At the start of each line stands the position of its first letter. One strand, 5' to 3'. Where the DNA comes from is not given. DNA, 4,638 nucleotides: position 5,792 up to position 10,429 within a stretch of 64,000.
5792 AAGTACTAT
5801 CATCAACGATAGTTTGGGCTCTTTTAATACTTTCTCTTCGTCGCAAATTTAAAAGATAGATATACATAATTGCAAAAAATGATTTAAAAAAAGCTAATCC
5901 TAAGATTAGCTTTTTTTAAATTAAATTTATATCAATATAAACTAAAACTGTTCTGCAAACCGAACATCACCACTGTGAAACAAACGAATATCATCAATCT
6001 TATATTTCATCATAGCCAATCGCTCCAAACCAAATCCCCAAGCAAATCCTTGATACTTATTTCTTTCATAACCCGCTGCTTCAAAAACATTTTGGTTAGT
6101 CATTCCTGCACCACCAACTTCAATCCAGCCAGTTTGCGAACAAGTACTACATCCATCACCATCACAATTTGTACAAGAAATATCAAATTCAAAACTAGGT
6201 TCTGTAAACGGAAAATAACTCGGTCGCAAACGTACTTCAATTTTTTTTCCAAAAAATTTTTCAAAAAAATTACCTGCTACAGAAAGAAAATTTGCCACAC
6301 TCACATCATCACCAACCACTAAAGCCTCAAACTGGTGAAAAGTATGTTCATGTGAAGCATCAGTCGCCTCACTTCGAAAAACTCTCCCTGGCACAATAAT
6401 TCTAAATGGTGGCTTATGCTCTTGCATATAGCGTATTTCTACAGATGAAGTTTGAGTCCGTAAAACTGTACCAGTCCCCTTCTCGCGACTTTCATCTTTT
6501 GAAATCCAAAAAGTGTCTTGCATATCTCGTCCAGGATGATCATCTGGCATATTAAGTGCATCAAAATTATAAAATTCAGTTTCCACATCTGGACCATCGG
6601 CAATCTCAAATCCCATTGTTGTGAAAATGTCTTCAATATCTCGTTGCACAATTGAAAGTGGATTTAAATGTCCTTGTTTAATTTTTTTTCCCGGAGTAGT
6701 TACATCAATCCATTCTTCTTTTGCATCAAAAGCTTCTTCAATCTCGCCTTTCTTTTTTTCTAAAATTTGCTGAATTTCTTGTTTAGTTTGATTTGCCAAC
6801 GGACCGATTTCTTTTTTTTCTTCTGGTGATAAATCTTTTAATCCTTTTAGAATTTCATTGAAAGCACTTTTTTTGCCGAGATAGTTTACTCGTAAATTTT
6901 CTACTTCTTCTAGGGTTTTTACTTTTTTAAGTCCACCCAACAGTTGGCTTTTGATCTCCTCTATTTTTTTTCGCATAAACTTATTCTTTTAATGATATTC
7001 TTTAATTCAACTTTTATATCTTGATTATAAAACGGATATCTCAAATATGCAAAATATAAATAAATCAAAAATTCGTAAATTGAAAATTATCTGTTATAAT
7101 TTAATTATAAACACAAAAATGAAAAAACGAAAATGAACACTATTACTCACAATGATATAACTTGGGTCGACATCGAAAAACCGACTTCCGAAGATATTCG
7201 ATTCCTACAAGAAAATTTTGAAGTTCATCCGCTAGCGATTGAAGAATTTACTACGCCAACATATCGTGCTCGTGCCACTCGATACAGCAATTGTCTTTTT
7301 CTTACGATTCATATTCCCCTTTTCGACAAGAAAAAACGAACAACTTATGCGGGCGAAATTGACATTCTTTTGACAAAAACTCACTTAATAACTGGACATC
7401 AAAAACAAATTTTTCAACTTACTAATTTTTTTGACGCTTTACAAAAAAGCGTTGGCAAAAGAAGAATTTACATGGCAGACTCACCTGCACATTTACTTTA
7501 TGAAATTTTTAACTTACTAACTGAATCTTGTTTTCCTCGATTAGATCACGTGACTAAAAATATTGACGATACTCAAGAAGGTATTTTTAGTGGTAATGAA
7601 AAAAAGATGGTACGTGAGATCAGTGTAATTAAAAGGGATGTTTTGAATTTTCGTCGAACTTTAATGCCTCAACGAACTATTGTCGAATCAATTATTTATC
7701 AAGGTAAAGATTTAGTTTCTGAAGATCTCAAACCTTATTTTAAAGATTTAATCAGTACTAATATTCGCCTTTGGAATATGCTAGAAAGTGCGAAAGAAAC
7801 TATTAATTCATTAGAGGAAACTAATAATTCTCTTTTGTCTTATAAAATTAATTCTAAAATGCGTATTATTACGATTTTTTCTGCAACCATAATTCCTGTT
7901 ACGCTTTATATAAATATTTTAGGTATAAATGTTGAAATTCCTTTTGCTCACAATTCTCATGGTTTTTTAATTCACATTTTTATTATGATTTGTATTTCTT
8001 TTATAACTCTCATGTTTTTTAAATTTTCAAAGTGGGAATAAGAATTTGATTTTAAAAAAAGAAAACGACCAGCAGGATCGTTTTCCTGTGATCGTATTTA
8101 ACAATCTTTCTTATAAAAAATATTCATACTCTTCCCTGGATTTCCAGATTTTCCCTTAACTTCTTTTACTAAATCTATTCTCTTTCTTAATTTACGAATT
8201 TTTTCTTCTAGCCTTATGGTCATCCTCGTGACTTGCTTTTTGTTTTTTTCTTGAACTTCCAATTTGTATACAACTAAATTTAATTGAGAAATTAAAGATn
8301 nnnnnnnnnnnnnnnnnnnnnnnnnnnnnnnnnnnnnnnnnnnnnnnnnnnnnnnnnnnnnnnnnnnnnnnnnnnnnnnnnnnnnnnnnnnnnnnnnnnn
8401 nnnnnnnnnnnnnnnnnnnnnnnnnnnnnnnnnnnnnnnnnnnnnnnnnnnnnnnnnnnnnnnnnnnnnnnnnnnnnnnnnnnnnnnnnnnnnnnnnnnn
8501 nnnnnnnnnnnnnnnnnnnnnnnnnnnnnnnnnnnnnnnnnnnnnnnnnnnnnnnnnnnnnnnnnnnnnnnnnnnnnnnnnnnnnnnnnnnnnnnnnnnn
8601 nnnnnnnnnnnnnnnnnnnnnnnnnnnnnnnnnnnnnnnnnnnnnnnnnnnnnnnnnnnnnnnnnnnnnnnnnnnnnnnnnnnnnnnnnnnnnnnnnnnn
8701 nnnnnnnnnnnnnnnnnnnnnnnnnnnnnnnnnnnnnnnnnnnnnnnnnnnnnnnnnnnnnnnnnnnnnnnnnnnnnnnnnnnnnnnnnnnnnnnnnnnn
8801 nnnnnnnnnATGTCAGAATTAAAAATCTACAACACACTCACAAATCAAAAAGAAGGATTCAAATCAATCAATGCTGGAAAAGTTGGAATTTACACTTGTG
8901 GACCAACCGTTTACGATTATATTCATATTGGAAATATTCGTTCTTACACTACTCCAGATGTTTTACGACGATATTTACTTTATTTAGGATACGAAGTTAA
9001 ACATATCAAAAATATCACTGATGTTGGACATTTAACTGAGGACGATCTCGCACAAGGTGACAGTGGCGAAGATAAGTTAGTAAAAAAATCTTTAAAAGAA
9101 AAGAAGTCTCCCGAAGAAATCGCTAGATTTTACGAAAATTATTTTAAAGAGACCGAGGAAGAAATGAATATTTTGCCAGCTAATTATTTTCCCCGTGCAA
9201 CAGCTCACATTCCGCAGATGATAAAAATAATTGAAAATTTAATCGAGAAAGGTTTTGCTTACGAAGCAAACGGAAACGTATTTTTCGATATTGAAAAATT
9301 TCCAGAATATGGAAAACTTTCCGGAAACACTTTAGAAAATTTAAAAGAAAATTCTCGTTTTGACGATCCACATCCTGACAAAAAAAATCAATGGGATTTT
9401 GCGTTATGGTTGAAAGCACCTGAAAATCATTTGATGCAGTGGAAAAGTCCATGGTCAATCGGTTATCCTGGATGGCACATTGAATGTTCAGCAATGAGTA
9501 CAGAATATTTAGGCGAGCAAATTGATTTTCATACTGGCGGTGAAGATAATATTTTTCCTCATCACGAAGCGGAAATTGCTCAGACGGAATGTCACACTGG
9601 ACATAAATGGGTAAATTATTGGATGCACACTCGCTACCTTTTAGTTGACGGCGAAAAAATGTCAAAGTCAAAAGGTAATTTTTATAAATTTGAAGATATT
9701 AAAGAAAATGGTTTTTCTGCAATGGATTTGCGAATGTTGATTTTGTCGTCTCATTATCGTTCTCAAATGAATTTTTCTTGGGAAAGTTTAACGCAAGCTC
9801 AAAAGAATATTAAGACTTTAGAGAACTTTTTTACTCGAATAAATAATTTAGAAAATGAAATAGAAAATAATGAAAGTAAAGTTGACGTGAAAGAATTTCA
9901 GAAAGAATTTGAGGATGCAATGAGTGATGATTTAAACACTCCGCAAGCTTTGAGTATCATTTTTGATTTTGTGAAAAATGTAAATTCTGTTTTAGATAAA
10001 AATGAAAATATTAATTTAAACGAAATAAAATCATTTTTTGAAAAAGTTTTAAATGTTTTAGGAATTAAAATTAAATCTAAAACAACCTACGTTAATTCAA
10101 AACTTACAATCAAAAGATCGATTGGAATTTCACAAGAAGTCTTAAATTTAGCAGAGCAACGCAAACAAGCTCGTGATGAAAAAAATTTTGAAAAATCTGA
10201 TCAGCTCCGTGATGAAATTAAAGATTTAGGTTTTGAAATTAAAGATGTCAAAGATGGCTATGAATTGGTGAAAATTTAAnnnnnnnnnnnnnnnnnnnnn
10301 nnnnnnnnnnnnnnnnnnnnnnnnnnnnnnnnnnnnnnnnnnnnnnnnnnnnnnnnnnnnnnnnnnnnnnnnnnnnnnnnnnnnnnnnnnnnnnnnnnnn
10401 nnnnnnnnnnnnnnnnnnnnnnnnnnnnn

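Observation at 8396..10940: Two near-identical ~410-bp leader cassettes differ essentially at the specifier: UGC (cysS) versus ACU (thrS)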

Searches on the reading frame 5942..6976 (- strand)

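Call 11: search_protein_families(library=ncbifam, proteins=[window:5942-6976:-])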
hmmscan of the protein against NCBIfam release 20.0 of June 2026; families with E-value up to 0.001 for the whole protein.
window:5942-6976:- (344 aa): 5 families
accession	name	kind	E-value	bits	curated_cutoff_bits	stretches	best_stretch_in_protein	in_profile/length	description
TIGR00468.1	pheS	equivalog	1.3e-99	333.5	237.45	1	40-344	3-322/324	phenylalanine--tRNA ligase subunit alpha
NF003210.0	PRK04172.1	equivalog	5.4e-65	220.1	350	2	164-340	326-487/496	phenylalanine--tRNA ligase subunit alpha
NF051887.1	PheS_related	equivalog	4.3e-32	111.6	300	1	123-344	33-239/349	PheS-related mystery ligase SrmL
TIGR00469.1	pheS_mito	equivalog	2.4e-31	108.9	258.35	2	244-344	255-343/451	phenylalanine--tRNA ligase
TIGR00470.1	sepS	equivalog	2.8e-07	29.4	380.65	1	150-332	164-339/533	O-phosphoserine--tRNA ligase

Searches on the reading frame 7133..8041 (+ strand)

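Call 11: search_protein_families(library=ncbifam, proteins=[window:7133-8041:+])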
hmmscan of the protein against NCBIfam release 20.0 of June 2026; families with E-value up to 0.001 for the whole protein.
window:7133-8041:+ (302 aa): 2 families
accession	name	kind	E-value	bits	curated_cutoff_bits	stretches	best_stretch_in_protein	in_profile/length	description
TIGR00383.1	corA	equivalog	4.3e-46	157.7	200.75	1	4-301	24-319/320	magnesium/cobalt transporter CorA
NF007092.0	PRK09546.1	equivalog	5.9e-14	51.9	292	1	4-301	35-326/327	zinc transporter ZntB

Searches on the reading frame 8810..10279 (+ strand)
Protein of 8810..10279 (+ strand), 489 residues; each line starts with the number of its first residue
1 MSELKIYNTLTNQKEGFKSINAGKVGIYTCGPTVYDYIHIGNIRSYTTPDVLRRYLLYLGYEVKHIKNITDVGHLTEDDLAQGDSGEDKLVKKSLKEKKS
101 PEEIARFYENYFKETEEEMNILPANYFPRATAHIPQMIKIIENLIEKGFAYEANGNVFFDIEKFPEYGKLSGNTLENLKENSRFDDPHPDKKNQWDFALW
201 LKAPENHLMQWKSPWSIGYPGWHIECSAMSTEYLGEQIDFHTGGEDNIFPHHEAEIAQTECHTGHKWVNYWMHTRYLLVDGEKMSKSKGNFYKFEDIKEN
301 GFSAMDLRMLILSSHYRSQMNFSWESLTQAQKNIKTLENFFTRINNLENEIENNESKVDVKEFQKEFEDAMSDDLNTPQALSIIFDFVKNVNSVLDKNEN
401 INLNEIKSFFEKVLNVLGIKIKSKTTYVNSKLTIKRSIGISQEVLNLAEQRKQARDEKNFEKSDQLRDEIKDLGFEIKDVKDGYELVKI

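Call 11: search_protein_families(library=ncbifam, proteins=[window:8810-10279:+])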
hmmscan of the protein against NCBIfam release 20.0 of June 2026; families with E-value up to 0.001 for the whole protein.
window:8810-10279:+ (489 aa): 12 families
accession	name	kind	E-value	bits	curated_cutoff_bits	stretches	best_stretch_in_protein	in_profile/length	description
TIGR00435.1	cysS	equivalog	3.8e-144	481.2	340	1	4-488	1-465/466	cysteine--tRNA ligase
NF011108.0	PRK14536.1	equivalog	5.3e-139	464.2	780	1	3-483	2-484/490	cysteine--tRNA ligase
NF011107.0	PRK14534.1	equivalog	3.1e-98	329.9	744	1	4-484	3-476/481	cysteine--tRNA ligase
TIGR03447.1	mycothiol_MshC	equivalog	7.6e-66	222.6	485.1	1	2-402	16-395/411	cysteine--1-D-myo-inosityl 2-amino-2-deoxy-alpha-D-glucopyranoside ligase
TIGR00398.1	metG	equivalog_domain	5.4e-15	55.1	336.35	2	265-463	309-522/530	methionine--tRNA ligase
NF001100.0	PRK00133.1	equivalog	2e-11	43.2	587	1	243-402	291-460/676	methionine--tRNA ligase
NF008957.0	PRK12300.1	subfamily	3.5e-10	38.5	677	1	274-417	617-764/946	leucine--tRNA ligase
NF009687.0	PRK13208.1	equivalog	2.5e-09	35.9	738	1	259-362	509-607/801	valine--tRNA ligase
TIGR00395.1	leuS_arch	equivalog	5.4e-07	28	648.5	1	271-416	608-760/938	leucine--tRNA ligase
TIGR00396.1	leuS_bact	equivalog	6e-06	24.7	548.4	0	275-431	597-757/843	leucine--tRNA ligase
TIGR00456.1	argS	equivalog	0.00018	20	261.65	1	9-121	96-208/569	arginine--tRNA ligase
NF040702.1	ileS_w_GNAT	exception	0.00051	17.8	1999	1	279-342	774-838/1100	isoleucine--tRNA ligase, N-acetyltransferase domain-containing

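Call 15: find_encoding_contigs(protein=window:8810-10279:+, flank=10000, max_places=6)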
Protein window:8810-10279:+ (489 aa): no gene with exactly this product is on record in the collection.

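Call 28: find_homologous_proteins(query=window:8810-10279:+, max_evalue=1e-50)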
Query window:8810-10279:+ (489 aa): 8000 proteins with E <= 1e-50 among 8000 candidates; the best 120 are listed.
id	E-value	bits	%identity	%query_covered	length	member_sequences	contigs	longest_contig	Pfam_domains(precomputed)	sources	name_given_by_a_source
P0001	0.0e+0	1117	100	100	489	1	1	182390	PF09334.18,PF01406.26,PF00133.29,PF09190.18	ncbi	-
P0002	1.0e-273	927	83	100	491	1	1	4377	PF09334.18,PF01406.26,PF00133.29,PF09190.18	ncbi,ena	-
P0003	1.5e-265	900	80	99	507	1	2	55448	PF09334.18,PF01406.26,PF23493.2,PF00133.29,PF09190.18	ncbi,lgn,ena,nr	ncbi:MAG: cysteine--tRNA ligase [Candidatus Moranbacteria bacterium]|nr:cysteine--tRNA ligase [Candi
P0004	2.0e-259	879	79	99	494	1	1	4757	PF09334.18,PF01406.26,PF00133.29,PF09190.18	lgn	-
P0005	8.7e-256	867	78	99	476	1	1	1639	PF09334.18,PF01406.26,PF01921.25,PF00133.29,PF09190.18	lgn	-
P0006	6.1e-255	865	78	99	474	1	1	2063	PF09334.18,PF01406.26,PF00133.29,PF09190.18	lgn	-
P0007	2.5e-248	843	76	99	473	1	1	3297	PF09334.18,PF01406.26,PF00750.26,PF00133.29,PF09190.18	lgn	-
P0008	3.3e-238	809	71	100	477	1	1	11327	PF09334.18,PF01406.26,PF01921.25,PF00133.29,PF09190.18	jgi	jgi:cysteinyl-tRNA synthetase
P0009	5.9e-225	766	69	99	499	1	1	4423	PF09334.18,PF01406.26,PF00133.29,PF09190.18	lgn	-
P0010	1.1e-209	715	65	99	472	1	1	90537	PF09334.18,PF01406.26,PF01921.25,PF00133.29,PF09190.18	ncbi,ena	-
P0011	4.4e-209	713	64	99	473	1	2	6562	PF09334.18,PF01406.26,PF01921.25,PF00133.29,PF09190.18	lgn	-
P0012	1.6e-207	708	63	100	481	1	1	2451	PF09334.18,PF01406.26,PF01921.25,PF00133.29,PF09190.18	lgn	-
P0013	4.7e-207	707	64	99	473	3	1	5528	PF09334.18,PF01406.26,PF01921.25,PF00133.29,PF09190.18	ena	-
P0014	1.9e-206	705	63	99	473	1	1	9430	PF09334.18,PF01406.26,PF23493.2,PF00133.29,PF09190.18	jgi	jgi:cysteinyl-tRNA synthetase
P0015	5.2e-206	703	63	99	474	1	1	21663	PF09334.18,PF01406.26,PF01921.25,PF09190.18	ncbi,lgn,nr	ncbi:MAG: cysteine--tRNA ligase [Candidatus Moraniibacteriota bacterium]|nr:MAG: cysteine--tRNA liga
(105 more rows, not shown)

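Call 29: find_encoding_contigs(protein=P0002, flank=4000, max_places=2)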
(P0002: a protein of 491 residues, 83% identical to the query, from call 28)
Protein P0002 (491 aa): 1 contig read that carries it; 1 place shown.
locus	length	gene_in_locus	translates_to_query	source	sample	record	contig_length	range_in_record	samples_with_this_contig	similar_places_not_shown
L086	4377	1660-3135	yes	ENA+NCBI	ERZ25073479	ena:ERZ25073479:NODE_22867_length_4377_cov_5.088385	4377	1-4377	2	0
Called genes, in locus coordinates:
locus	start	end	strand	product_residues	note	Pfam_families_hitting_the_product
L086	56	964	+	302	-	PF01544:CorA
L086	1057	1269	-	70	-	-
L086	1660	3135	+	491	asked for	PF00133:tRNA-synt_1 (faint), PF01406:tRNA-synt_1e, PF09334:tRNA-synt_1g (weak), PF09190:DALR_2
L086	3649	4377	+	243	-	?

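Call 30: find_encoding_contigs(protein=P0003, flank=5000, max_places=2)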
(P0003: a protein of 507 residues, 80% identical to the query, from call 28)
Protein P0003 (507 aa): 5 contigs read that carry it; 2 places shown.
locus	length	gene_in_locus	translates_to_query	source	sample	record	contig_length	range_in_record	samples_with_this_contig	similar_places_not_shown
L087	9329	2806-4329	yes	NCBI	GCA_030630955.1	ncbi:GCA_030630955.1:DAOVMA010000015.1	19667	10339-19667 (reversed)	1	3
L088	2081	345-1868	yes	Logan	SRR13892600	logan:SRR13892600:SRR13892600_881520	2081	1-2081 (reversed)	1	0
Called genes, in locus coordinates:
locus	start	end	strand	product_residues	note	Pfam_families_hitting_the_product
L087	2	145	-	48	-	?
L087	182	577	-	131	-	-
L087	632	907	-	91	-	PF01809:YidD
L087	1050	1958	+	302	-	PF01544:CorA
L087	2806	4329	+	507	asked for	PF00133:tRNA-synt_1 (faint), PF01406:tRNA-synt_1e, PF09334:tRNA-synt_1g (faint), PF09190:DALR_2, PF23493:CysS_C (weak)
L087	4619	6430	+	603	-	PF07973:tRNA_SAD, PF00587:tRNA-synt_2b, PF03129:HGTP_anticodon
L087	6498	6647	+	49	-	-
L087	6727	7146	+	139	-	-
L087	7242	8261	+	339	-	PF01745:IPT (weak), PF01715:IPPT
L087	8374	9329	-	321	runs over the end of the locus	-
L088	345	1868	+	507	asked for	PF00133:tRNA-synt_1 (faint), PF01406:tRNA-synt_1e, PF09334:tRNA-synt_1g (faint), PF09190:DALR_2, PF23493:CysS_C (weak)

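Call 31: find_encoding_contigs(protein=P0004, flank=4000, max_places=2)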
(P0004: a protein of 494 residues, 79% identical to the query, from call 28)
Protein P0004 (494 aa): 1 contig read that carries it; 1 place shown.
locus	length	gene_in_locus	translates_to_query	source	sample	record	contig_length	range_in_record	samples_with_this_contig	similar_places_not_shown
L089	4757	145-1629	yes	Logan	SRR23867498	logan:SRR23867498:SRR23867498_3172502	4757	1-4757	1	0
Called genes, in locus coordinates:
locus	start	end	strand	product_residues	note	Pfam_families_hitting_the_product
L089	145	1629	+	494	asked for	PF00133:tRNA-synt_1 (faint), PF01406:tRNA-synt_1e, PF09334:tRNA-synt_1g (faint), PF09190:DALR_2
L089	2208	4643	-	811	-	-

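Call 33: find_encoding_contigs(protein=P0007, flank=3000, max_places=1)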
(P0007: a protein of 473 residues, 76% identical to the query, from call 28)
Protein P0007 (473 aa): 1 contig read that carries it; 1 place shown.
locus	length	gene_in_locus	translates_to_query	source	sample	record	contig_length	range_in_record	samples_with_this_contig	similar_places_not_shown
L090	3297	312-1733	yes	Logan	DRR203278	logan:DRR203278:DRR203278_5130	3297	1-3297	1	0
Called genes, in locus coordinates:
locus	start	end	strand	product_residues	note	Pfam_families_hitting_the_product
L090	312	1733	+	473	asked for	PF00133:tRNA-synt_1 (faint), PF00750:tRNA-synt_1d (faint), PF01406:tRNA-synt_1e, PF09334:tRNA-synt_1g (weak), PF09190:DALR_2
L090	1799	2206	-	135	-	-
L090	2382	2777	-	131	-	PF13683:rve_3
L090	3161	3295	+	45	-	?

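Call 34: find_encoding_contigs(protein=P0008, flank=5000, max_places=1)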
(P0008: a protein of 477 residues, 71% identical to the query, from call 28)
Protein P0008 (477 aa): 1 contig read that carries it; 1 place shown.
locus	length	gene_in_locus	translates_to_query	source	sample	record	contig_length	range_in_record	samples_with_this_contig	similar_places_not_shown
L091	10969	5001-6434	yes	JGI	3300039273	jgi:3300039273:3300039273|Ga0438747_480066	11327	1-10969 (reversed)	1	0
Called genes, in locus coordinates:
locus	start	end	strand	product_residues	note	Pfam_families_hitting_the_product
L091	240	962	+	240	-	-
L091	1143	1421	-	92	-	PF01016:Ribosomal_L27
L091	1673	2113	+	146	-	PF00293:NUDIX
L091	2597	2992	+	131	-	-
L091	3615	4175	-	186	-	PF03729:DUF308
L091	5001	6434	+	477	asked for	PF00133:tRNA-synt_1 (faint), PF01921:tRNA-synt_1f (faint), PF01406:tRNA-synt_1e, PF09334:tRNA-synt_1g (faint), PF09190:DALR_2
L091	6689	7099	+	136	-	-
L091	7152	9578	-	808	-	PF00534:Glycos_transf_1 (weak), PF13692:Glyco_trans_1_4, PF13524:Glyco_trans_1_2, PF00535:Glycos_transf_2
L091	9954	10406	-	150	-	PF02637:GatB_Yqey (faint), PF09424:YqeY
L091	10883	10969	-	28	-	?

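Call 35: find_encoding_contigs(protein=P0009, flank=4000, max_places=1)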
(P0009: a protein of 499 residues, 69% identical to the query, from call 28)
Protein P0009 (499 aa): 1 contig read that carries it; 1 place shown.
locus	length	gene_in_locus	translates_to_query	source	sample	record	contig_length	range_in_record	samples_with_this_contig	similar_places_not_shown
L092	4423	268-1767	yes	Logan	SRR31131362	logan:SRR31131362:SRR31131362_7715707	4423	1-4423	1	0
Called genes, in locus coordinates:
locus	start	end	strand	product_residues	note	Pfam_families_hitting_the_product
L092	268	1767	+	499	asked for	PF00133:tRNA-synt_1 (faint), PF01406:tRNA-synt_1e, PF09334:tRNA-synt_1g (weak), PF09190:DALR_2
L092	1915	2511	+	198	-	-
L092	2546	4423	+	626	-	?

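Call 36: find_encoding_contigs(protein=P0010, flank=5000, max_places=1)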
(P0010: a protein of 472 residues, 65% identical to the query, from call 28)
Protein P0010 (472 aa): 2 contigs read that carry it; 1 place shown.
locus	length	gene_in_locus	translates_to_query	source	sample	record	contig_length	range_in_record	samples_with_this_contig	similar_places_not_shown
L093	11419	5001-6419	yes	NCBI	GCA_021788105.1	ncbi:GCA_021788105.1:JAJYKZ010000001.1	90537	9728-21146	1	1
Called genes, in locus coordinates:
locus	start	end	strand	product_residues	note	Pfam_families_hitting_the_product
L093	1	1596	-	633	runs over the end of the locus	PF00012:HSP70, PF06723:MreB_Mbl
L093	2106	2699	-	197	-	PF01025:GrpE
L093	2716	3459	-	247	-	PF01628:HrcA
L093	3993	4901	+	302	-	PF01544:CorA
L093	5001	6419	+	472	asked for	PF00133:tRNA-synt_1 (faint), PF01406:tRNA-synt_1e, PF01921:tRNA-synt_1f (faint), PF09334:tRNA-synt_1g (weak), PF09190:DALR_2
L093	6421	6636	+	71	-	-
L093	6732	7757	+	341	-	PF01207:Dus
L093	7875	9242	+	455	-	PF00772:DnaB, PF13481:AAA_25, PF03796:DnaB_C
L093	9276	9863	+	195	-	PF21176:RecR_HhH, PF02132:RecR_ZnF, PF01751:Toprim, PF13662:Toprim_4, PF21175:RecR_C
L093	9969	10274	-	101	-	PF00829:Ribosomal_L21p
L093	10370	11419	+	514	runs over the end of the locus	PF13620:CarboxypepD_reg (faint), PF16755:Beta-prop_NUP159_NUP214 (faint)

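Call 79: list_cluster_members(proteins=[P0001, P0002])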
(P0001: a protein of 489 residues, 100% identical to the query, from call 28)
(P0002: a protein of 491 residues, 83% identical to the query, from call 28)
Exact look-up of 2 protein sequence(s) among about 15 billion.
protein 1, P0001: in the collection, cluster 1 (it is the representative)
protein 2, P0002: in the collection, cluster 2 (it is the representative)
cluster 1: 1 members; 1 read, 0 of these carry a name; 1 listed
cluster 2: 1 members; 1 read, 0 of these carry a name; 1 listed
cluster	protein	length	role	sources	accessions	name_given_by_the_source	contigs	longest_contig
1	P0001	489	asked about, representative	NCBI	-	-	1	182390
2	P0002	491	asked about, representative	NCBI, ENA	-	-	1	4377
